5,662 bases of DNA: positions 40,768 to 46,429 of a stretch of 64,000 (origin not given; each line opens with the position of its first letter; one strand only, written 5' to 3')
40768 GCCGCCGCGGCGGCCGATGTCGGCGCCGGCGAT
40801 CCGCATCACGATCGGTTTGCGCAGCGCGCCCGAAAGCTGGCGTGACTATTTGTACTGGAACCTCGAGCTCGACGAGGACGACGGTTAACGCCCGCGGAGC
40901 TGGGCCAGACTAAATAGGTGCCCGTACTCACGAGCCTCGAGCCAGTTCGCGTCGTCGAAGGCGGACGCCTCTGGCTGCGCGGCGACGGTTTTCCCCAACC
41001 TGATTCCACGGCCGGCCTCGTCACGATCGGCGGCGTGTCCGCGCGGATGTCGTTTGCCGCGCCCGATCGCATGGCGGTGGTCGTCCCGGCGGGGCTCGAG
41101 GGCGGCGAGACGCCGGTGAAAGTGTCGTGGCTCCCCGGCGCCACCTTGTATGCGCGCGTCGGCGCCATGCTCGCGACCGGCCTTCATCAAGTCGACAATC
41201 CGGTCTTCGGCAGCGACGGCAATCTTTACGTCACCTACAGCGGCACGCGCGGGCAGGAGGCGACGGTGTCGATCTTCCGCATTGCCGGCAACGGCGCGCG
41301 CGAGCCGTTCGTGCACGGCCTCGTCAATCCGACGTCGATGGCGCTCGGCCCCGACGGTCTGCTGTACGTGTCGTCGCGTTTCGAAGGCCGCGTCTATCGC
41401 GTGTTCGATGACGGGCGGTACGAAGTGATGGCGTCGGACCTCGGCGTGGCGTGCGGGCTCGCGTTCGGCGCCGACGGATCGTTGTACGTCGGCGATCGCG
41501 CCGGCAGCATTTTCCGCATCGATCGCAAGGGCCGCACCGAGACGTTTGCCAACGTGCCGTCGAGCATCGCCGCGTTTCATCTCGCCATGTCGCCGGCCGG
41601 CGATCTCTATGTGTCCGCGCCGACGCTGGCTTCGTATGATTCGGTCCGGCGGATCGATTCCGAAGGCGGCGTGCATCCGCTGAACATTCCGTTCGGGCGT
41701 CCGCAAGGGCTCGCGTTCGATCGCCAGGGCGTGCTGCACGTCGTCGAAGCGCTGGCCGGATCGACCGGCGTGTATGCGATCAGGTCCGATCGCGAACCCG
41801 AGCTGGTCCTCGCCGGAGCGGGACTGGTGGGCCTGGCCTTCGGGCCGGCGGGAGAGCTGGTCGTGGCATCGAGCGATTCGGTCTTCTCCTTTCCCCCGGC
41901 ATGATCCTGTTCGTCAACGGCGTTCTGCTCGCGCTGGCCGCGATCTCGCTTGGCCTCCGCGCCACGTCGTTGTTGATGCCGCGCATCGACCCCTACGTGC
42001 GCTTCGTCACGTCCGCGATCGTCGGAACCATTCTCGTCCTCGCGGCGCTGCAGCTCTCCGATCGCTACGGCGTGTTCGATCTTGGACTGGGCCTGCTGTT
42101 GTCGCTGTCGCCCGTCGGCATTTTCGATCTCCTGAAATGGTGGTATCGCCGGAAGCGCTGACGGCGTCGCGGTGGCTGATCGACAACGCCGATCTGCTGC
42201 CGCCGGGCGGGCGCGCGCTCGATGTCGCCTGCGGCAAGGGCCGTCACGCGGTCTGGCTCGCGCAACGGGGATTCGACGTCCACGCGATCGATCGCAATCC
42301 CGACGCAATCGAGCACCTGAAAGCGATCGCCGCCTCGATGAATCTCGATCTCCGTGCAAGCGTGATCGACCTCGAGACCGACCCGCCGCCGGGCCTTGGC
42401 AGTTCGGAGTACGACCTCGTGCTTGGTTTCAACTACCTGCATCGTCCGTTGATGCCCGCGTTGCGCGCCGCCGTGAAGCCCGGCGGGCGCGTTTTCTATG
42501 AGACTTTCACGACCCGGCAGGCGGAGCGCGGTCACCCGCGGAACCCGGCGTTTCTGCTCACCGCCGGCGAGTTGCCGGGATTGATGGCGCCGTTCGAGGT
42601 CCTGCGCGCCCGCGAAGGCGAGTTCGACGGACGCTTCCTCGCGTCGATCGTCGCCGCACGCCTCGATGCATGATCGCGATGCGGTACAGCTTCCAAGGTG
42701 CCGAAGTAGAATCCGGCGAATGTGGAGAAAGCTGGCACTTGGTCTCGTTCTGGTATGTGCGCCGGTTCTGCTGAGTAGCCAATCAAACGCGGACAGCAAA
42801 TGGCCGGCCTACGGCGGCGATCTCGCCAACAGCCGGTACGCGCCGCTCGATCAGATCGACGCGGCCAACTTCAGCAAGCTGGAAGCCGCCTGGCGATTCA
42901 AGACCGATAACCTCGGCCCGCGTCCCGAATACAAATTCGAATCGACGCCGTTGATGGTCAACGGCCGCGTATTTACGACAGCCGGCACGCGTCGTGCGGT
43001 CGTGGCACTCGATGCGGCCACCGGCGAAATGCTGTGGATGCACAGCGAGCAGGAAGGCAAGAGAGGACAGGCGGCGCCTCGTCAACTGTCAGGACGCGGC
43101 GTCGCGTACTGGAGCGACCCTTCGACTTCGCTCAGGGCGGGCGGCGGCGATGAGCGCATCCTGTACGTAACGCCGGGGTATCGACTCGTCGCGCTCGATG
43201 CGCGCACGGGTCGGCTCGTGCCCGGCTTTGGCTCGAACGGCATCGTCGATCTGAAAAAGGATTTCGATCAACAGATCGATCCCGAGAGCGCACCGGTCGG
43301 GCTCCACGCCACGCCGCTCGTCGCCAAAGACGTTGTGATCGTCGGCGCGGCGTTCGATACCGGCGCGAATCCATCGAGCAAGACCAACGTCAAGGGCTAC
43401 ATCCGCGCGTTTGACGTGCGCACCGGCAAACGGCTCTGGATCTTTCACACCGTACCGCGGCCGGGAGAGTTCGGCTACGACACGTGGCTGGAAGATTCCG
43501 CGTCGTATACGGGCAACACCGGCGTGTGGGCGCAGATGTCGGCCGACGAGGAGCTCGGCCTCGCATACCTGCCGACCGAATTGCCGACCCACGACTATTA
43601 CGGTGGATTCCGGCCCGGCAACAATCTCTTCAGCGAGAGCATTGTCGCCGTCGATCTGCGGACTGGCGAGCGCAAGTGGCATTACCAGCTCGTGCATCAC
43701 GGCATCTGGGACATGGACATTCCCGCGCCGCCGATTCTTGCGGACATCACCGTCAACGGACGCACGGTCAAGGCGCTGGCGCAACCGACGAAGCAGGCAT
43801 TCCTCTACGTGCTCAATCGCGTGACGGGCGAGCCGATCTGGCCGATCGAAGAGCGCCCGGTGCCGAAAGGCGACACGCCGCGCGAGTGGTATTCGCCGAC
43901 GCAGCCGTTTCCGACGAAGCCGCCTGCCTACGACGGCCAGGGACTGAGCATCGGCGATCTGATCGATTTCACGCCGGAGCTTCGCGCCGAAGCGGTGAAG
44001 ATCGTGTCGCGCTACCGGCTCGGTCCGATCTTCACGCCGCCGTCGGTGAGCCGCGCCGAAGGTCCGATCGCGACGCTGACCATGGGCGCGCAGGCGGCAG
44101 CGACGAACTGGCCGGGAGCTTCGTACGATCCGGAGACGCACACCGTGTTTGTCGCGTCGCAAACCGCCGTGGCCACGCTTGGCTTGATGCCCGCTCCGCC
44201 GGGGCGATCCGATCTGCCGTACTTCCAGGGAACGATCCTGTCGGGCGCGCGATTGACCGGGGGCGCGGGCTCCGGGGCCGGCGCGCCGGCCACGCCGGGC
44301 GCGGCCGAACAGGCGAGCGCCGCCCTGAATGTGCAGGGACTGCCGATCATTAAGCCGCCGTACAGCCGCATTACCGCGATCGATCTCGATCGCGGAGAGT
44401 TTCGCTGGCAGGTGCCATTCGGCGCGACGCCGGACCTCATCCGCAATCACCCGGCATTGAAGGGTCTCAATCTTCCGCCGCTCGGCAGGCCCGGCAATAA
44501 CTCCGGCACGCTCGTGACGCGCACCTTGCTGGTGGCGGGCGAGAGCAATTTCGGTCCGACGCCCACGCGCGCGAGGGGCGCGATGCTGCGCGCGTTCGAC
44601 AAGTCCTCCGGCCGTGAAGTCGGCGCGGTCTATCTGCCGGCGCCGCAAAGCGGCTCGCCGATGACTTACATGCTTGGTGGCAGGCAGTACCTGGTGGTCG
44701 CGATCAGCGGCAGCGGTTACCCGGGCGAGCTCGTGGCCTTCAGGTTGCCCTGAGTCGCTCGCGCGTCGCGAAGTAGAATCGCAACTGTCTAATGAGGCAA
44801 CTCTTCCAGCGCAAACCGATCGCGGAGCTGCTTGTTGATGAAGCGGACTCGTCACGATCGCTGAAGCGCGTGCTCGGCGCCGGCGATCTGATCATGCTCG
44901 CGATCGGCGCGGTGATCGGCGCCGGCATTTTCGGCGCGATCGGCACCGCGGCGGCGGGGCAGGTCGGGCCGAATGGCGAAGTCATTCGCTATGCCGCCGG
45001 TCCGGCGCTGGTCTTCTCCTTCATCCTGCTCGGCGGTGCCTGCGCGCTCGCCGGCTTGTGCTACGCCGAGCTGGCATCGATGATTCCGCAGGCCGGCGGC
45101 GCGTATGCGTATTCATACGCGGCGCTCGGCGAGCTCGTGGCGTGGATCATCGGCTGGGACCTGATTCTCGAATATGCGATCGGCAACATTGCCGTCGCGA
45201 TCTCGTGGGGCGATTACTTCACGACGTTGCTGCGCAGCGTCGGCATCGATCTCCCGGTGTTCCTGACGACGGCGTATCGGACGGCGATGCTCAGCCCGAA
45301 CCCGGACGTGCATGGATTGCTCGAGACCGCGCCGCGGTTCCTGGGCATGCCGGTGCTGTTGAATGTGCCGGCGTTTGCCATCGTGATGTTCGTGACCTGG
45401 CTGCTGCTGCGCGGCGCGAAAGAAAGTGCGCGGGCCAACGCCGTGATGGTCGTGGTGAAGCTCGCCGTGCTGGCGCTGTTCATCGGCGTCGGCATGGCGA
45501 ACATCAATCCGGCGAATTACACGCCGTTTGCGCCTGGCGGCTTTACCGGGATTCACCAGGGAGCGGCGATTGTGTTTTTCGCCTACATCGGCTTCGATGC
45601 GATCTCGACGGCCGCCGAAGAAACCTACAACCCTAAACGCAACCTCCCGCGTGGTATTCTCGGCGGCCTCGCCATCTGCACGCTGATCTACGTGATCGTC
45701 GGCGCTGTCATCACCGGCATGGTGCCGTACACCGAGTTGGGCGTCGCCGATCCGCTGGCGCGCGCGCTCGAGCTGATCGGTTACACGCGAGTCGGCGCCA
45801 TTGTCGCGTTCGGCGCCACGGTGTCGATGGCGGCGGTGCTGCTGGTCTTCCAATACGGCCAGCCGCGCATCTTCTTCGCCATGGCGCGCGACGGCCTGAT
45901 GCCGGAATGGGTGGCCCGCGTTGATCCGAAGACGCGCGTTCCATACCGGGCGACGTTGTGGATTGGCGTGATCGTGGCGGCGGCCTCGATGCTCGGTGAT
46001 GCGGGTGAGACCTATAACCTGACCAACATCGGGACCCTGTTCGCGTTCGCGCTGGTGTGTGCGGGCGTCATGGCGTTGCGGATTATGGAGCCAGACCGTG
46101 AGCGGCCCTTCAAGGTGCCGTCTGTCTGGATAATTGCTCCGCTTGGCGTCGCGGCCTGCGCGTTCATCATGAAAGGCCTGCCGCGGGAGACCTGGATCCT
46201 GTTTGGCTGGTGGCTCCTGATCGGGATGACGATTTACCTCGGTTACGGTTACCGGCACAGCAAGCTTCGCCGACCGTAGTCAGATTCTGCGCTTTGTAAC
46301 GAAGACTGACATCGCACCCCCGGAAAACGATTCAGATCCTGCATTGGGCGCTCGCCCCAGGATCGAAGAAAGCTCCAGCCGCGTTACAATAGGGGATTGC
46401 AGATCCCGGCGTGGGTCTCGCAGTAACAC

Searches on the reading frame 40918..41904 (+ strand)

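Call 95: search_protein_families(library=pfam, proteins=[window:40918-41904:+], max_evalue=0.00001)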
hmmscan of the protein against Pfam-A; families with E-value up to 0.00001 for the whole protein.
window:40918-41904:+ (328 aa): 4 families
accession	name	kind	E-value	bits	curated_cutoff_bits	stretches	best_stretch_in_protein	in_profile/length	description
PF24684.1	Vgb_lyase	-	2e-10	40.4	50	1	98-285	21-206/290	Virginiamycin B lyase family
PF20067.5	SSL_N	-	1.3e-06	28.5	18.9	0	181-201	26-46/46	Strictosidine synthase-like, N-terminal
PF01436.27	NHL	-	3.5e-06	27.2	20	0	137-152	3-18/28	NHL repeat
PF25021.1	TEN_NHL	-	5.7e-06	26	27.1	0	179-235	34-91/357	Teneurin NHL domain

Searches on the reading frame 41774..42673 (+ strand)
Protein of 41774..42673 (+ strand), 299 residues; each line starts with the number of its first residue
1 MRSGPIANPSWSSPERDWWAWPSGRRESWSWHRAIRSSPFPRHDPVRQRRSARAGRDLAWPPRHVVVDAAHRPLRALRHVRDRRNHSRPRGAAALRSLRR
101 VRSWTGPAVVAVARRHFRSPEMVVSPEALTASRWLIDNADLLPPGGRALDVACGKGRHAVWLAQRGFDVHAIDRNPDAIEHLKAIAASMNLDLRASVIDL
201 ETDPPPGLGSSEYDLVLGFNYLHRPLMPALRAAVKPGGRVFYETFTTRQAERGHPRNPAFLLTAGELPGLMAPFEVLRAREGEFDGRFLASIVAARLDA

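Call 95: search_protein_families(library=pfam, proteins=[window:41774-42673:+], max_evalue=0.00001)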
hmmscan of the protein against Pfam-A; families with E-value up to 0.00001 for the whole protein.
window:41774-42673:+ (299 aa): 6 families
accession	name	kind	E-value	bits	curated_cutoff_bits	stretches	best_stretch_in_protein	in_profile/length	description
PF03848.20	TehB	-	4e-11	43.1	20.4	1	136-202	23-89/193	Tellurite resistance protein TehB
PF13649.12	Methyltransf_25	-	1e-10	42.6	27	1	149-238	2-97/97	Methyltransferase domain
PF13489.12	Methyltransf_23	-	3.8e-10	40.2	27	1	133-250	11-124/164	Methyltransferase domain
PF08242.18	Methyltransf_12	-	5.2e-08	33.9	30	1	149-239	1-97/98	Methyltransferase domain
PF13847.12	Methyltransf_31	-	2e-07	31.2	27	1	145-222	4-84/145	Methyltransferase domain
PF08241.18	Methyltransf_11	-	2e-06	28.8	21.2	1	149-224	1-72/95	Methyltransferase domain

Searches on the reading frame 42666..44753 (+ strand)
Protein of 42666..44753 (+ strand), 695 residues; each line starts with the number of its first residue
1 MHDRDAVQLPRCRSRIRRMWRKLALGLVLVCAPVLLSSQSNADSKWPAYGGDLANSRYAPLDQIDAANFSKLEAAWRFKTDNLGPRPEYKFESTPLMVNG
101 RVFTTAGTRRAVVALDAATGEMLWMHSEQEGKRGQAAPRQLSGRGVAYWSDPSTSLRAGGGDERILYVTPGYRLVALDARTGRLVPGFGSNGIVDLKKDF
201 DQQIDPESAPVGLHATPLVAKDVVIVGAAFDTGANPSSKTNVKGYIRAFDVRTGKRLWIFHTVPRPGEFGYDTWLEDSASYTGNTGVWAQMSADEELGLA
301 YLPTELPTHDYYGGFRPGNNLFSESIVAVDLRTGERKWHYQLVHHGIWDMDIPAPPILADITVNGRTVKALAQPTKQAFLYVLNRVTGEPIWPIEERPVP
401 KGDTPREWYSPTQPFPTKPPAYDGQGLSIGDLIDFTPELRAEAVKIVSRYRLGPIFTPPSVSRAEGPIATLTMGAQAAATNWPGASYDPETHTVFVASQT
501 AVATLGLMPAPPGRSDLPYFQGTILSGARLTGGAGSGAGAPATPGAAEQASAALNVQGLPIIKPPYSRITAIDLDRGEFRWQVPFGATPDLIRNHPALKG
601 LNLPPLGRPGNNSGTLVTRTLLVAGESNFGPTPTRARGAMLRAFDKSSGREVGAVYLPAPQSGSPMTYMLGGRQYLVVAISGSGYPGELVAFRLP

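Call 75: search_protein_families(library=pfam, proteins=[window:42666-44753:+], max_evalue=0.00001)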
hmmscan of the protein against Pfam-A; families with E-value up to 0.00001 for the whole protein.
window:42666-44753:+ (695 aa): 2 families
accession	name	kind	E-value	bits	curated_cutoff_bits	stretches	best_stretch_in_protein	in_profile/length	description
PF01011.28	PQQ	-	8.9e-186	619.5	26.7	1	46-675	1-594/595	Glucose/ethanol/alcohol dehydrogenase, beta-propeller domain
PF13360.13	PQQ_2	-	1e-16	61.7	27.6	1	90-184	64-140/233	Outer membrane protein assembly factor BamB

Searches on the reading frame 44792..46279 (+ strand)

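Call 95: search_protein_families(library=pfam, proteins=[window:44792-46279:+], max_evalue=0.00001)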
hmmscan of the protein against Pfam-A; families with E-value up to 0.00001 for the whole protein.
window:44792-46279:+ (495 aa): 3 families
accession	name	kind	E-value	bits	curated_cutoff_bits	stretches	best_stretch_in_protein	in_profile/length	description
PF13520.12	AA_permease_2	-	3.6e-50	171.6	27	1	32-460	5-401/427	Amino acid permease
PF00324.27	AA_permease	-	7e-35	121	24.6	1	33-459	2-416/470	Amino acid permease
PF13906.12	AA_permease_C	-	1.6e-09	38.1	27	1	440-490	1-51/51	C-terminus of AA_permease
